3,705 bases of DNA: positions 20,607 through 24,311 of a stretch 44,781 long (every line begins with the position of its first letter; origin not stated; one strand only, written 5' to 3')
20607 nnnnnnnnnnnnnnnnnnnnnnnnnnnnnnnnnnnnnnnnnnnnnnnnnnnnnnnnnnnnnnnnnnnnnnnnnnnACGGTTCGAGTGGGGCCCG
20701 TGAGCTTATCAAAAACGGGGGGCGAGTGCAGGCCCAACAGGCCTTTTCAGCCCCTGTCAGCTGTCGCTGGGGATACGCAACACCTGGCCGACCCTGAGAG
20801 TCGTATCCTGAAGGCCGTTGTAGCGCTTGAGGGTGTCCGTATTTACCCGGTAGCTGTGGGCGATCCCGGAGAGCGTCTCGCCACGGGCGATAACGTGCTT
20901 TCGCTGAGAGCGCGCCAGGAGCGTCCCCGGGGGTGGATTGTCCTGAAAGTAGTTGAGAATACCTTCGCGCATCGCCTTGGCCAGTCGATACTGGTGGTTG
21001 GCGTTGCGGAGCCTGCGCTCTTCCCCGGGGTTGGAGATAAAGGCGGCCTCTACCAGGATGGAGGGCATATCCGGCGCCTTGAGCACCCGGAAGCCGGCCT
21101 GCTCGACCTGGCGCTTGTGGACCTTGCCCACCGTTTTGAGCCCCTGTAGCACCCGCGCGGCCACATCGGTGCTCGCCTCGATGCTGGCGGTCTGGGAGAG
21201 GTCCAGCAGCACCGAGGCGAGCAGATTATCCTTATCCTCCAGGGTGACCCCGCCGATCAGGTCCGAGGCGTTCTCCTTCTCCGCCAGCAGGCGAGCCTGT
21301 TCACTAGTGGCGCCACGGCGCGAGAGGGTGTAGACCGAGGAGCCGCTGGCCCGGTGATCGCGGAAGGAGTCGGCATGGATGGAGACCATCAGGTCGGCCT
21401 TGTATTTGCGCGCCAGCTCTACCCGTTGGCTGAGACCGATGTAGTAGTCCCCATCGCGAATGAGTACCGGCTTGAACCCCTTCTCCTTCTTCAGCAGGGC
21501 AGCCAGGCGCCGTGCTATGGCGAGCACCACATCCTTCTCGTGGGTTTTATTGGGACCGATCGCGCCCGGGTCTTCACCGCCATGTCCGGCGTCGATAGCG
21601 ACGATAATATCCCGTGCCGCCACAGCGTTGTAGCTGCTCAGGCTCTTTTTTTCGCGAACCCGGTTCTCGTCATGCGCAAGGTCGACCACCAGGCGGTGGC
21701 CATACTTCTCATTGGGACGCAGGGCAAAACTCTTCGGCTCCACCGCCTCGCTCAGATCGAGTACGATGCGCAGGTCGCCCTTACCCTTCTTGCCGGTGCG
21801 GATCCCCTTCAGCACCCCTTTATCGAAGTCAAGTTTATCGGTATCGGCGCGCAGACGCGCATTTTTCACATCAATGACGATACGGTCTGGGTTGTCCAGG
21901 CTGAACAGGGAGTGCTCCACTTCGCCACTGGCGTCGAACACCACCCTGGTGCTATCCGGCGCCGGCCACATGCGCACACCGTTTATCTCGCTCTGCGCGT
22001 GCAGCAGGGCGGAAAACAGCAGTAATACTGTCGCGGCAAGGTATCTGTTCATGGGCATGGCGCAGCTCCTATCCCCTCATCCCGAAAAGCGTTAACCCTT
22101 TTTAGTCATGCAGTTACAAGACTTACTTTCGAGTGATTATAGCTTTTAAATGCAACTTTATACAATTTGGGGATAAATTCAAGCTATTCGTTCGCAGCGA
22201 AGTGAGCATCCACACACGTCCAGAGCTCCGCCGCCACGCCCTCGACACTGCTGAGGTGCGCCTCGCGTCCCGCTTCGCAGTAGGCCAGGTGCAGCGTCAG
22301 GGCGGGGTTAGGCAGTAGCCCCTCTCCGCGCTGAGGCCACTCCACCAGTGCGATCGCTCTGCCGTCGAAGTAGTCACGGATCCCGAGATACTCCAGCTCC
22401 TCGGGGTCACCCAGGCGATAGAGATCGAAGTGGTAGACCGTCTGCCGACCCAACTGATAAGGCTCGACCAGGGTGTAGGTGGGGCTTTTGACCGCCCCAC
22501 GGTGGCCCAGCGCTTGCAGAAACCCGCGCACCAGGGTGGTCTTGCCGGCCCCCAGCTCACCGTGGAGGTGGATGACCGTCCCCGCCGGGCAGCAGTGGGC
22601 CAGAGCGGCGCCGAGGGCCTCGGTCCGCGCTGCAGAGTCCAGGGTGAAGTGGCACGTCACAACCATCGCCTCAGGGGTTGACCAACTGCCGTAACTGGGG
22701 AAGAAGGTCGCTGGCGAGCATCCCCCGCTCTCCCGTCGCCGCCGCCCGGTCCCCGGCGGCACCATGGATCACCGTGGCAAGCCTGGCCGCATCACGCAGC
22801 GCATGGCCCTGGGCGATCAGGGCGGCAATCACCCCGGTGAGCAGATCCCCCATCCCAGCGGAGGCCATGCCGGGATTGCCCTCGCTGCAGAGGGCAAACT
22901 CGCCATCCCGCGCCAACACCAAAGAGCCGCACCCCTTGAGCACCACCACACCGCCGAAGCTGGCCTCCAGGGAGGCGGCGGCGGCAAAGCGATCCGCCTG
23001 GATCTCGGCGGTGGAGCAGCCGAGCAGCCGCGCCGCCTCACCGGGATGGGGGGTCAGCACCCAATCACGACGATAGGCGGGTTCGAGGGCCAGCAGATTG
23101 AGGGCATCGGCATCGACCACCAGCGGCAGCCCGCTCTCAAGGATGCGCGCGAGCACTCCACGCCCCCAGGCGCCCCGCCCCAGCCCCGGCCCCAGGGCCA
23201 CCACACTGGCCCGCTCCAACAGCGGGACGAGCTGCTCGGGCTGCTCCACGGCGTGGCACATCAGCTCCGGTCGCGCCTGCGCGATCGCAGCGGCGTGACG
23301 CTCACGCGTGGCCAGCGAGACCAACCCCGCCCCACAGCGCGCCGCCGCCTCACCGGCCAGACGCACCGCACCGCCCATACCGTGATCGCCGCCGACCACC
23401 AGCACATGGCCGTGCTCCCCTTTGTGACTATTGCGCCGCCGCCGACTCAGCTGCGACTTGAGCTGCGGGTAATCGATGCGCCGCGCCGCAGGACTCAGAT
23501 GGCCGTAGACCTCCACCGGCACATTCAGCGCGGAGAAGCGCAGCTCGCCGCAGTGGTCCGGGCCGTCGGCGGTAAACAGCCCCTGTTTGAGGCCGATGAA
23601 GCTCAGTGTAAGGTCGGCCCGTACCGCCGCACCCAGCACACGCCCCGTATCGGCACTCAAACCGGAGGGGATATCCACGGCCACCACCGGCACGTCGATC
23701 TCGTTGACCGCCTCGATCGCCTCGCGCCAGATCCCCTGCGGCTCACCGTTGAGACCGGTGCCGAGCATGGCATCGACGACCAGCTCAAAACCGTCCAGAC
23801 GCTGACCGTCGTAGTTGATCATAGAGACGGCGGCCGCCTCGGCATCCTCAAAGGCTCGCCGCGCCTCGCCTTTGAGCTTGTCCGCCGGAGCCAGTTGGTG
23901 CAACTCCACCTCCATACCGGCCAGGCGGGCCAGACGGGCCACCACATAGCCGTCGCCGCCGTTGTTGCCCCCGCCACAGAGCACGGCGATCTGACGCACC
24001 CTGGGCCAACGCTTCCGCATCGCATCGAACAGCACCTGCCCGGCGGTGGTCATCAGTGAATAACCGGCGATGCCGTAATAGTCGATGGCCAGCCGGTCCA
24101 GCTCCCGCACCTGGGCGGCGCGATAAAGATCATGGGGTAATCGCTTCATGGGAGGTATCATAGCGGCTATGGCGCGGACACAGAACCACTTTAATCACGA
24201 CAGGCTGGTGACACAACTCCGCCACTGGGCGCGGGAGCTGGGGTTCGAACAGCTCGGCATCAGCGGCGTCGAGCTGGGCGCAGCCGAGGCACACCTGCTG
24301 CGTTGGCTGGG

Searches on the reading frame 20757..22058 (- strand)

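Call 92: search_protein_families(library=pfam, proteins=[window:20757-22058:-], max_evalue=0.00001)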
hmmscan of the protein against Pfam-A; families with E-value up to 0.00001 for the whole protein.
window:20757-22058:- (433 aa): 3 families
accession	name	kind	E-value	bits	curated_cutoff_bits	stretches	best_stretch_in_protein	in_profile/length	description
PF01520.23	Amidase_3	-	1.9e-49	168.5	27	1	153-368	1-173/174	N-acetylmuramoyl-L-alanine amidase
PF11741.13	AMIN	-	5.1e-19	68.7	20.5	1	28-127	2-101/101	AMIN domain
PF01476.26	LysM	-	6.7e-13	48.8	20.9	1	388-430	1-43/43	LysM domain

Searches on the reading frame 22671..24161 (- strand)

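Call 92: search_protein_families(library=pfam, proteins=[window:22671-24161:-], max_evalue=0.00001)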
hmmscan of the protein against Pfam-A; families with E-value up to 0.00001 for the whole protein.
window:22671-24161:- (496 aa): 2 families
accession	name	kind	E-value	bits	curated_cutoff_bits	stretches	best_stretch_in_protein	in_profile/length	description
PF01256.23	Carb_kinase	-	2.5e-61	207.7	27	1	253-488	1-238/242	NAD(P)H-hydrate dehydratase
PF03853.21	YjeF_N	-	1.1e-43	149.6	24.9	1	35-194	3-169/169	YjeF-related protein N-terminus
